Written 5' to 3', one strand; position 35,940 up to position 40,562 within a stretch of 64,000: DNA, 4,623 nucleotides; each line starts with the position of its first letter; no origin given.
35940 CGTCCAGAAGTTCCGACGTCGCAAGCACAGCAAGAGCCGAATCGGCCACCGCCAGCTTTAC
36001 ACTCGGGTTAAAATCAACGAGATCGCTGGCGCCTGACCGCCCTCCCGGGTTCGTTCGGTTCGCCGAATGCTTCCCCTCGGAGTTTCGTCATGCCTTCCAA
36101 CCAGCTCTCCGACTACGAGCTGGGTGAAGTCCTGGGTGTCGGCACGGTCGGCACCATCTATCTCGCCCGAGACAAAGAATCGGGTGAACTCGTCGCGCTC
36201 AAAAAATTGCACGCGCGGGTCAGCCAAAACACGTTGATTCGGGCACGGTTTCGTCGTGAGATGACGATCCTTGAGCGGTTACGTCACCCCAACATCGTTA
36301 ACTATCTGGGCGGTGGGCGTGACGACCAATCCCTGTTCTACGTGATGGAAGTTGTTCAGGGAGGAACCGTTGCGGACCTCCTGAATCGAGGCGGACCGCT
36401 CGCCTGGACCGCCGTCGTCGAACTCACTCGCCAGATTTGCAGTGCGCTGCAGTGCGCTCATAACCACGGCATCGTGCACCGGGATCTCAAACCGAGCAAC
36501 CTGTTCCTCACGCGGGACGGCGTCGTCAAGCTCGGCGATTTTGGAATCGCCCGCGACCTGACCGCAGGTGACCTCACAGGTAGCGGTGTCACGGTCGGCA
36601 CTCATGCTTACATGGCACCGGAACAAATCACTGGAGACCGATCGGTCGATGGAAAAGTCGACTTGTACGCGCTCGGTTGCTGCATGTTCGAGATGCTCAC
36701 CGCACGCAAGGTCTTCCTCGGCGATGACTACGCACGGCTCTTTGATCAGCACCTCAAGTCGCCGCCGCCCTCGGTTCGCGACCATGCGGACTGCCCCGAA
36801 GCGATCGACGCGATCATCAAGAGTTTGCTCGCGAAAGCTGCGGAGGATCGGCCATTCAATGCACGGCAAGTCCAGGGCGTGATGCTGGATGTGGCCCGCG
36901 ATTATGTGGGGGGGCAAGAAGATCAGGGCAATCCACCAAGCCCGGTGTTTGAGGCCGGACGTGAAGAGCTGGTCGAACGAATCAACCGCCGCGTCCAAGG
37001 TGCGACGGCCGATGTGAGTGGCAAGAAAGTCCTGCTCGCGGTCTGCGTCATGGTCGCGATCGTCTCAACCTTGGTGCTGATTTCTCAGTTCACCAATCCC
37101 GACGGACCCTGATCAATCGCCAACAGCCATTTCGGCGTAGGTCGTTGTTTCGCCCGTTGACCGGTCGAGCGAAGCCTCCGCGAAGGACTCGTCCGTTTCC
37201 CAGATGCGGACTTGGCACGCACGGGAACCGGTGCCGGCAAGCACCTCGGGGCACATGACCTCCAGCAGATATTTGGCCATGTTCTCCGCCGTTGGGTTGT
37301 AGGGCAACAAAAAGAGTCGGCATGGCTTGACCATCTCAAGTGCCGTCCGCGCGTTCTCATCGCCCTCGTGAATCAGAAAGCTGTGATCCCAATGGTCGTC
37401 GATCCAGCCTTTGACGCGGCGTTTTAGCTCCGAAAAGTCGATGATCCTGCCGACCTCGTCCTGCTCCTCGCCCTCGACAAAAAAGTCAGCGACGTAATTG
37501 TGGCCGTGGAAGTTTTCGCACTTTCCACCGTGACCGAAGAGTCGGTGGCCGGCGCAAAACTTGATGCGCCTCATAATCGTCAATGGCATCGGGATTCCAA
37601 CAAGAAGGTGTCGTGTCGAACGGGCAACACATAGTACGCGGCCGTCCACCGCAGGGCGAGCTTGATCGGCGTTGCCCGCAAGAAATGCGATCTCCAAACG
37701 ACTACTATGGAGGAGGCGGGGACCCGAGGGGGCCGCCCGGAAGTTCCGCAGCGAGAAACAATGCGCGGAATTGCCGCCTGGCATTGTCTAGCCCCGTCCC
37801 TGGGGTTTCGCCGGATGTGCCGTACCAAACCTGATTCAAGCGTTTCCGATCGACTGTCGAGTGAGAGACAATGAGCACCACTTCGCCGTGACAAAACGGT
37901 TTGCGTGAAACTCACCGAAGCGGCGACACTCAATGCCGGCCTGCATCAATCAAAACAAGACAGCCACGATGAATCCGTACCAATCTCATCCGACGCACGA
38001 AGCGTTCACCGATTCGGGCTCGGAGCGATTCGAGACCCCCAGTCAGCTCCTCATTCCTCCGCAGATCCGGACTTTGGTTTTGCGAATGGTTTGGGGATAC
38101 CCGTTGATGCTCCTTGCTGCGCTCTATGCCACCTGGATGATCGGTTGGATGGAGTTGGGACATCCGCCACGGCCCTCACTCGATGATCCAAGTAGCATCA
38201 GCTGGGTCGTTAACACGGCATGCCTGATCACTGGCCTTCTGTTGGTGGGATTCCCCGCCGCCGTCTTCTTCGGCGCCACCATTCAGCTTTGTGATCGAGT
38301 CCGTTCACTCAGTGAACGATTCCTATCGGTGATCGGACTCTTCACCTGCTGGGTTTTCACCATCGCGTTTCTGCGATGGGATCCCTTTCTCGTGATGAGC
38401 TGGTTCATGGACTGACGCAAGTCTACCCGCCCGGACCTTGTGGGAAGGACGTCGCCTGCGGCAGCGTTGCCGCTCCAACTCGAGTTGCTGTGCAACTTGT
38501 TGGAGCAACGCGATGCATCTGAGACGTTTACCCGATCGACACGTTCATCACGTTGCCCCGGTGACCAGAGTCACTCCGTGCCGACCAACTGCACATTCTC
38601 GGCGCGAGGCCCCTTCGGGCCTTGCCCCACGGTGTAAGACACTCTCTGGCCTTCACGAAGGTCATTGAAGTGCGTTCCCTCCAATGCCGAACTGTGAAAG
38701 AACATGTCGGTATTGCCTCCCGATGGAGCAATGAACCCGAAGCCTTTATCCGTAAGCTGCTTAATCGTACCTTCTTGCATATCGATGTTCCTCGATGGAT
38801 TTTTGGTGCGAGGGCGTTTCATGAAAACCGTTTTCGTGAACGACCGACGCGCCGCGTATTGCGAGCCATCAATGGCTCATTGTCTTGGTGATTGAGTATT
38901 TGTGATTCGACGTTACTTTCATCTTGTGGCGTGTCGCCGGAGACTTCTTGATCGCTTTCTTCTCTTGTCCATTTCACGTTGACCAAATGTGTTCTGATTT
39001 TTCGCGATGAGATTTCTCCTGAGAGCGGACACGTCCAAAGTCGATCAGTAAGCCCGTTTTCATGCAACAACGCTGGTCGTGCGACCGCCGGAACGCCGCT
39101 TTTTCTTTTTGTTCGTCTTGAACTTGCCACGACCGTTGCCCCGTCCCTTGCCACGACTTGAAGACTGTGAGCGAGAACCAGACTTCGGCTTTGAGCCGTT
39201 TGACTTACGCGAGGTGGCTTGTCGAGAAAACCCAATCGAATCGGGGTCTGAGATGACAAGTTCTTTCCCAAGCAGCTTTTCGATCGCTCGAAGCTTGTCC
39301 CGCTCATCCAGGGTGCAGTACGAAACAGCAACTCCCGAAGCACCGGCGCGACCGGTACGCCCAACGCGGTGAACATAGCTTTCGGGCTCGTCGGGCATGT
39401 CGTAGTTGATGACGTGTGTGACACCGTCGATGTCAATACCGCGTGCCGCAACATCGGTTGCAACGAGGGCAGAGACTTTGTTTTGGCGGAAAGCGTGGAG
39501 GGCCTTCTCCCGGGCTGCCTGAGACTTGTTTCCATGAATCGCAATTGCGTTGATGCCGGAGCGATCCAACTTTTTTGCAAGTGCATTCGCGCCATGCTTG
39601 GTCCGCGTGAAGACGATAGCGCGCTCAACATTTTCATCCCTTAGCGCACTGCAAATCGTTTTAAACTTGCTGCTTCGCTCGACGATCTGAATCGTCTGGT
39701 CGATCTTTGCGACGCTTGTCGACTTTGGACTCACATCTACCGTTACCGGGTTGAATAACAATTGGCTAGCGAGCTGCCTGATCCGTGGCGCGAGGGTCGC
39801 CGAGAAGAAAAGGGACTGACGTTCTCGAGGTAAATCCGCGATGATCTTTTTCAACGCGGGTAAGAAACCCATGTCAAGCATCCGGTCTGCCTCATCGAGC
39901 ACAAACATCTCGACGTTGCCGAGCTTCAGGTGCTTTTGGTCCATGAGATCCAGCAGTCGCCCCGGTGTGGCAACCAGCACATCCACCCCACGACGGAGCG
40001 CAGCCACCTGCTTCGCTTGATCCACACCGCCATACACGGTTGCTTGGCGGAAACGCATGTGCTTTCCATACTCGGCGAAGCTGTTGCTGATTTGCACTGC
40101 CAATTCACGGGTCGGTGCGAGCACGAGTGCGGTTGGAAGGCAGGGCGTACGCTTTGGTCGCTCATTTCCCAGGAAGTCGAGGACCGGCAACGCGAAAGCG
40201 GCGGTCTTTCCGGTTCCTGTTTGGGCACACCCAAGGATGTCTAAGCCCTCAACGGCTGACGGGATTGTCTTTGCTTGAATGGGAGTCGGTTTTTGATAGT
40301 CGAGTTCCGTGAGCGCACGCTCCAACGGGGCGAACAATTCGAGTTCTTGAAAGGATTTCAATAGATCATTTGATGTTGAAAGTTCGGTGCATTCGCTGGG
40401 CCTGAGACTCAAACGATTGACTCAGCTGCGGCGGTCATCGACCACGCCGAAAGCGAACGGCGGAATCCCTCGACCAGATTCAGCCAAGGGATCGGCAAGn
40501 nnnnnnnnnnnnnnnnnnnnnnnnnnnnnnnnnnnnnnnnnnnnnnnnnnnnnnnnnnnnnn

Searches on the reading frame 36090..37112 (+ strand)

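Call 13: search_protein_families(library=pfam, proteins=[window:36090-37112:+], max_evalue=0.001)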
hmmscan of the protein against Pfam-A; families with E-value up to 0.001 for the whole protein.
window:36090-37112:+ (340 aa): 4 families
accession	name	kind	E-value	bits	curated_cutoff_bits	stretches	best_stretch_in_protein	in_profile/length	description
PF00069.31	Pkinase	-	1.8e-55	188.6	31.7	1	9-256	1-253/263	Protein kinase domain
PF07714.23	PK_Tyr_Ser-Thr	-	1.2e-36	126.8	23.1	1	10-256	2-250/258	Protein tyrosine and serine/threonine kinase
PF03109.22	ABC1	-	1.1e-06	28.4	22.9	1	83-158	144-218/244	ABC1 atypical kinase-like domain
PF14531.12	Kinase-like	-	1.8e-06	27.9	25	1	100-153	138-191/289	Kinase-like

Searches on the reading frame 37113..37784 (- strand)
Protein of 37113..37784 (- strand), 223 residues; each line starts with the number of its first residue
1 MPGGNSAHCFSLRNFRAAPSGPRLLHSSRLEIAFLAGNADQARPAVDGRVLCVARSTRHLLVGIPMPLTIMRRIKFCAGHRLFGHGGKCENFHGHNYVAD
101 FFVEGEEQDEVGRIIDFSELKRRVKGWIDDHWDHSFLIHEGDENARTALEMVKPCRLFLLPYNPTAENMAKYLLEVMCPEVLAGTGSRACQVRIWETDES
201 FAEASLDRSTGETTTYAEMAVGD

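Call 13: search_protein_families(library=pfam, proteins=[window:37113-37784:-], max_evalue=0.001)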
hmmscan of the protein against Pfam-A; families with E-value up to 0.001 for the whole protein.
window:37113-37784:- (223 aa): 1 family
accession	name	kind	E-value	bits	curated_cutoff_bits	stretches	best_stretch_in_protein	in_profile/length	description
PF01242.24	PTPS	-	4.1e-30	104.7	22.4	1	70-204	2-118/121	6-pyruvoyl tetrahydropterin synthase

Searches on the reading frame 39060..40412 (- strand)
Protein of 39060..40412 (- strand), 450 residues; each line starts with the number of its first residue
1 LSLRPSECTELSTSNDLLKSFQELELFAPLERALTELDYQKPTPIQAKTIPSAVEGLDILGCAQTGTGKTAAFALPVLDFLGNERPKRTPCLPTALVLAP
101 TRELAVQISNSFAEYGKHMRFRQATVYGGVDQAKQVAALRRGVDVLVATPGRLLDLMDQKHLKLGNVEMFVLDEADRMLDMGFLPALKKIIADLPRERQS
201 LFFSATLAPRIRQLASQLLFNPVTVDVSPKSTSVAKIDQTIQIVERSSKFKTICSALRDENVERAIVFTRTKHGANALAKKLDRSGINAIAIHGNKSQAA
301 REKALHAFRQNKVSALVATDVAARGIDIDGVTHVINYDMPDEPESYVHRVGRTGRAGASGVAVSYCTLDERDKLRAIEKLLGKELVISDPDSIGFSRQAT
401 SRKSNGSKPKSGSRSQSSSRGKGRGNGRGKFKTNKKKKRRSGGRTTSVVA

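Call 13: search_protein_families(library=pfam, proteins=[window:39060-40412:-], max_evalue=0.001)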
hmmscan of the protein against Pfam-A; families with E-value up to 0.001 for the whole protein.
window:39060-40412:- (450 aa): 3 families
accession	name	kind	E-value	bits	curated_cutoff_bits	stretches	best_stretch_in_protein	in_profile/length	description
PF00270.35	DEAD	-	1.4e-48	165.3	26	1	43-211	1-164/167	DEAD/DEAH box helicase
PF00271.37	Helicase_C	-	6e-34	117.1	23.5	1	249-357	2-110/110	Helicase conserved C-terminal domain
PF04851.21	ResIII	-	1.2e-07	32.3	22.5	1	63-207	30-162/164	Type III restriction enzyme, res subunit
